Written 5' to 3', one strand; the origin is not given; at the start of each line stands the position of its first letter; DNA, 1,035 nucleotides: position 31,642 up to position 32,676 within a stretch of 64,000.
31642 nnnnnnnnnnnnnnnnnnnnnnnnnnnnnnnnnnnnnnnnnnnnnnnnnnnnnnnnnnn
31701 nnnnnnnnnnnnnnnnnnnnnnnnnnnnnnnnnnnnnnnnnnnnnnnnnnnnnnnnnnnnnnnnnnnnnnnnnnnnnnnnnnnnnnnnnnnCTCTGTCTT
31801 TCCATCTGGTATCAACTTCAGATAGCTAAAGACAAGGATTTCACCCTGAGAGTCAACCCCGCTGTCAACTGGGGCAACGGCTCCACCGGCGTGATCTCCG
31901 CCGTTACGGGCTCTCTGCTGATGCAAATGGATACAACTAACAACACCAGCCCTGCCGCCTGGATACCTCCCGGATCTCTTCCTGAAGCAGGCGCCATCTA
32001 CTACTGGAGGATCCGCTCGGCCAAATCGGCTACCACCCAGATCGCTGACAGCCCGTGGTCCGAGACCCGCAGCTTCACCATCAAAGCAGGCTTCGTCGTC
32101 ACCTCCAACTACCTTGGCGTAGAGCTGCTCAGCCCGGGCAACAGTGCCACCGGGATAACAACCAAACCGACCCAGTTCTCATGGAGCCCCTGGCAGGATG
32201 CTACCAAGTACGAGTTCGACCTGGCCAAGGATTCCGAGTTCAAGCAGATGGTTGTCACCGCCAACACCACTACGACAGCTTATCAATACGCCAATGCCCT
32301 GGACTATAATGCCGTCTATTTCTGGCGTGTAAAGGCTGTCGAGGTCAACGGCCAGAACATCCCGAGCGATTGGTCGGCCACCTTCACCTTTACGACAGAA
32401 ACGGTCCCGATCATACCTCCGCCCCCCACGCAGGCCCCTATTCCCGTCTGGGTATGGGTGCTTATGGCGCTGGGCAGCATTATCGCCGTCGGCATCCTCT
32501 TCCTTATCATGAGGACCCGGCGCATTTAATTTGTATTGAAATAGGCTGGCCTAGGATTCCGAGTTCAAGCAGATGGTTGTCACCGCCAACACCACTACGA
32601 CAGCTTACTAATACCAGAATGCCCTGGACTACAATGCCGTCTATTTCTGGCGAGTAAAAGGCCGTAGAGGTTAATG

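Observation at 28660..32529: Giant BNR/Fn3 surface protein densely decorated with N-x-S/T sequons next to the glycosylation cluster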

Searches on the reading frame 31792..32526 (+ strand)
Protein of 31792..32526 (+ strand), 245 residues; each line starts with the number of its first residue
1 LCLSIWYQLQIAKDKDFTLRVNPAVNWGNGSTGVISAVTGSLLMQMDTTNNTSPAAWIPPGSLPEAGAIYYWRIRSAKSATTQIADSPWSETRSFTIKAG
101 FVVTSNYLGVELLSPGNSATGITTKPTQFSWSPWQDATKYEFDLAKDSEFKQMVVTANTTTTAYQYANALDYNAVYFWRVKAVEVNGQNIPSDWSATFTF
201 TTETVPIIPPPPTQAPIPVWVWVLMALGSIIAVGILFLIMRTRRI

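Call 104: search_protein_families(library=ncbifam, proteins=[window:31792-32526:+], max_evalue=10)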
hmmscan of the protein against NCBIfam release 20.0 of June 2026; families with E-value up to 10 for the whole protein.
window:31792-32526:+ (245 aa): 0 families

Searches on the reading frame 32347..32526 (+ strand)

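Call 104: search_protein_families(library=ncbifam, proteins=[window:32347-32526:+], max_evalue=10)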
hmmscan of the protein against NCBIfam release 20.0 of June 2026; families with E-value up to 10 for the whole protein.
window:32347-32526:+ (60 aa): 1 family
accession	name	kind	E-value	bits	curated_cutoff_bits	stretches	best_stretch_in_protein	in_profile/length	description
NF058595.1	invert_tail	domain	0.07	13.5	37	1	11-58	3-49/113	lipo-invert putative C-terminal anchoring domain-containing protein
